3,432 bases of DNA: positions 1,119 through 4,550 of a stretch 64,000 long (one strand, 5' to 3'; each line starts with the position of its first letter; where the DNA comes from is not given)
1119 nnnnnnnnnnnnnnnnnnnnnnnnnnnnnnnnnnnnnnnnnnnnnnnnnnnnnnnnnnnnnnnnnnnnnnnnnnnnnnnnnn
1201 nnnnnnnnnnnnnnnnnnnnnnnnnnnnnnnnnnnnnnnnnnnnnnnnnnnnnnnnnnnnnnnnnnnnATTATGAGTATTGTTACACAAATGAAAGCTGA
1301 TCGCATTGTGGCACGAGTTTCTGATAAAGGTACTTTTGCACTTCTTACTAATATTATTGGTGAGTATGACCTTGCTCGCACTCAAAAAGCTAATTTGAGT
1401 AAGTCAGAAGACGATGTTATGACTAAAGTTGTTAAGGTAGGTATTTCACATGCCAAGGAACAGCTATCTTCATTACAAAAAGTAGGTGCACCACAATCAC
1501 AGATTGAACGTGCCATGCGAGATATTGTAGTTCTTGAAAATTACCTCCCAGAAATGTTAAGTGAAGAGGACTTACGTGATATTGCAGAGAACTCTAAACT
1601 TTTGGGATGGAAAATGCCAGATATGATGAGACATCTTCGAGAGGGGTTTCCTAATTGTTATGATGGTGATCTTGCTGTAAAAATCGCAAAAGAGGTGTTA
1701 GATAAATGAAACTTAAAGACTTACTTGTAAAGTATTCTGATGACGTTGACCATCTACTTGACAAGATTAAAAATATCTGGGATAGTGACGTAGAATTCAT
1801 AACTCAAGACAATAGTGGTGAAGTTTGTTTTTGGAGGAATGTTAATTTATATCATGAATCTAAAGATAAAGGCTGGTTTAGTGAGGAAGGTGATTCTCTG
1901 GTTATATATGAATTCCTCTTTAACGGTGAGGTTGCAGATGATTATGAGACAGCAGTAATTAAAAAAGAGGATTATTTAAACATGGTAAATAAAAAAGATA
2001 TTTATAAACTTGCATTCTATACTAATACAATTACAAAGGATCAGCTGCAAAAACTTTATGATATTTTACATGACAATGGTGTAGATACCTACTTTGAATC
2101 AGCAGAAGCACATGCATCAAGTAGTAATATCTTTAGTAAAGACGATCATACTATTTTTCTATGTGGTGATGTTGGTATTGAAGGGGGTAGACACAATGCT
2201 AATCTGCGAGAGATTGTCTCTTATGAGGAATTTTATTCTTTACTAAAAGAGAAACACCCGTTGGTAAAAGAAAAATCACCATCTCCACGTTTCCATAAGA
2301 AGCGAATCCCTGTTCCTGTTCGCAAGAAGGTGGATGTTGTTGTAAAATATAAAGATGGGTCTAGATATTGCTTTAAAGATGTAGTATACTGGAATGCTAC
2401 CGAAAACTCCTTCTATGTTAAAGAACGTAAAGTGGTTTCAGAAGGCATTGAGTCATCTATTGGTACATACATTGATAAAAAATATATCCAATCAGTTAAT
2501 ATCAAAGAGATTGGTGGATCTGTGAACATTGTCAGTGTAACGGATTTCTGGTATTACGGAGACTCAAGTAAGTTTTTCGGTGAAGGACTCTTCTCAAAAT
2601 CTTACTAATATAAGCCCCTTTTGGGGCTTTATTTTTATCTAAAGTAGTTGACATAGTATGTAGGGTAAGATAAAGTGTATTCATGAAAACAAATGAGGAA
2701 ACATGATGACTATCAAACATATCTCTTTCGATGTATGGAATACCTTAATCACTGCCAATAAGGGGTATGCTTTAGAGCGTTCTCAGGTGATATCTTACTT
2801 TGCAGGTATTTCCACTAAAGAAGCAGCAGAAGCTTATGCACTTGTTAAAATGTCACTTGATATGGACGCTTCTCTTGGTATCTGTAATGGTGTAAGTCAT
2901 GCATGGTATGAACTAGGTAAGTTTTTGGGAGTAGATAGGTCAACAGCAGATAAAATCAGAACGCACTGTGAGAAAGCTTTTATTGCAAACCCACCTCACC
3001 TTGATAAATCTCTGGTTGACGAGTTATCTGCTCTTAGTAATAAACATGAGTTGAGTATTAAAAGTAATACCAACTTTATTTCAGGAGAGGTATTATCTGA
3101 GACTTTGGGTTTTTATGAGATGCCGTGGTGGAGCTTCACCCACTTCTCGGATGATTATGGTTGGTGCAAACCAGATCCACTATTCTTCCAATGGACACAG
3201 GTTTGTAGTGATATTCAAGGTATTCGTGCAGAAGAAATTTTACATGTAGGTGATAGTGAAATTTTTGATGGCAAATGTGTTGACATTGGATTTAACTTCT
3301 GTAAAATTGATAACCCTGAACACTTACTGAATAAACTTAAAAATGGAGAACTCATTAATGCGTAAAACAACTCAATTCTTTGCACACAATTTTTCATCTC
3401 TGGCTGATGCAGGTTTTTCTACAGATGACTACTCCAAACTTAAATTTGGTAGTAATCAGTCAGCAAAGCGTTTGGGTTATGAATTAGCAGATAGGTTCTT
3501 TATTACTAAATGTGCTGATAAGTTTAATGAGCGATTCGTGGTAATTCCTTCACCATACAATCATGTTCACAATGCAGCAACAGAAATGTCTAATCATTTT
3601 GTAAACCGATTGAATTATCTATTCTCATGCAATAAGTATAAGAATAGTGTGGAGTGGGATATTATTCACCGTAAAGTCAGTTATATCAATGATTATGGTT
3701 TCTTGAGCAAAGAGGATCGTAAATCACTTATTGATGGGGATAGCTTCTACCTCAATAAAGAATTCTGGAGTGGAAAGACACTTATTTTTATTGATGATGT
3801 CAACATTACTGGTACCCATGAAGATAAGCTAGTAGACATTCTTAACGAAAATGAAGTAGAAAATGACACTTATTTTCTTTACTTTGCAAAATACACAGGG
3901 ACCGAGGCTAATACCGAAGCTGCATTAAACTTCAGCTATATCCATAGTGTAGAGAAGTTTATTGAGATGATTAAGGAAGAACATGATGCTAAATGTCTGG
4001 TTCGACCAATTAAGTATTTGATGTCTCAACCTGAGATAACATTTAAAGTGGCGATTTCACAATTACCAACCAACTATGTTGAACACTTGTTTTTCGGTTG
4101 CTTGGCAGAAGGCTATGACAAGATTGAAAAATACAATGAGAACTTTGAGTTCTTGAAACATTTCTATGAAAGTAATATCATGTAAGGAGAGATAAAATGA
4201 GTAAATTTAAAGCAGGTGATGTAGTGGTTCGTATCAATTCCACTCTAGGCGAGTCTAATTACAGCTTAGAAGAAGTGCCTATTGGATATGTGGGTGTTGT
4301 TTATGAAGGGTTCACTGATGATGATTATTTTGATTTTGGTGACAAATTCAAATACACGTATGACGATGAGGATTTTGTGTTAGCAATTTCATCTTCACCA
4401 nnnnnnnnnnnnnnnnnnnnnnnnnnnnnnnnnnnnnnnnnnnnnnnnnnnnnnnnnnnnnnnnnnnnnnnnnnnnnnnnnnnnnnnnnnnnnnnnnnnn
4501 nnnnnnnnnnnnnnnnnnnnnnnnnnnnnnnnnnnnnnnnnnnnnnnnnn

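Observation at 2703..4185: Adjacent HAD phosphatase and type-I PRTase genes: the nucleoside-metabolite arm described for Ter-associated systems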

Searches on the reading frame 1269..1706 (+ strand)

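Call 10: search_protein_families(library=phrogs, proteins=[window:1269-1706:+], max_evalue=0.001)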
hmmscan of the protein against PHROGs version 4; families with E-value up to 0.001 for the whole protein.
window:1269-1706:+ (146 aa): 1 family
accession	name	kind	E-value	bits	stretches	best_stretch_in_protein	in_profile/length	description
phrog_1460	-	DNA, RNA and nucleotide metabolism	2.8e-29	102.9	1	2-143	1-139/140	tRNA amidotransferase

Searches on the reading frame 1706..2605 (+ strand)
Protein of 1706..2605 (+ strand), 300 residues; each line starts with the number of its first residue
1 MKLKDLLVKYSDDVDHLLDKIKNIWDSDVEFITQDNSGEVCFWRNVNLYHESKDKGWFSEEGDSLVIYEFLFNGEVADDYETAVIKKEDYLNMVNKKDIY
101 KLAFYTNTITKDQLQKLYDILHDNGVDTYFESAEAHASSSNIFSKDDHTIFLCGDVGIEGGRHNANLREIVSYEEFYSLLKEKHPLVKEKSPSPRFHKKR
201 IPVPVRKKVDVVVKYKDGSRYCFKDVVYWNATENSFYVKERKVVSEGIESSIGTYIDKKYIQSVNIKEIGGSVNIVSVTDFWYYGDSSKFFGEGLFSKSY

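Call 3: search_protein_families(library=pfam, proteins=[window:1706-2605:+], max_evalue=0.01)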
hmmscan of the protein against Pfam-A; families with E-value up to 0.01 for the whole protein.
window:1706-2605:+ (300 aa): 0 families

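Call 4: search_protein_families(library=ncbifam, proteins=[window:1706-2605:+], max_evalue=0.01)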
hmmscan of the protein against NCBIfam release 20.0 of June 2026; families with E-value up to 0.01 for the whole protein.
window:1706-2605:+ (300 aa): 0 families

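Call 10: search_protein_families(library=phrogs, proteins=[window:1706-2605:+], max_evalue=0.001)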
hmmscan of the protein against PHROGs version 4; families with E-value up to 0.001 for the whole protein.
window:1706-2605:+ (300 aa): 1 family
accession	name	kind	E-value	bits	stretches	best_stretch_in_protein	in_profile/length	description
phrog_15930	-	DNA, RNA and nucleotide metabolism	2.8e-16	60.7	1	139-271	146-284/316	ribonucleotide reductase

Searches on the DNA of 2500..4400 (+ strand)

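Call 6: search_dna_similar(query=window:2500-4400:+, collection=phages, mode=near, max_rows=25)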
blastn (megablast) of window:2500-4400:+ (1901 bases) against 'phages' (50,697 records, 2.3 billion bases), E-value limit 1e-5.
No match.
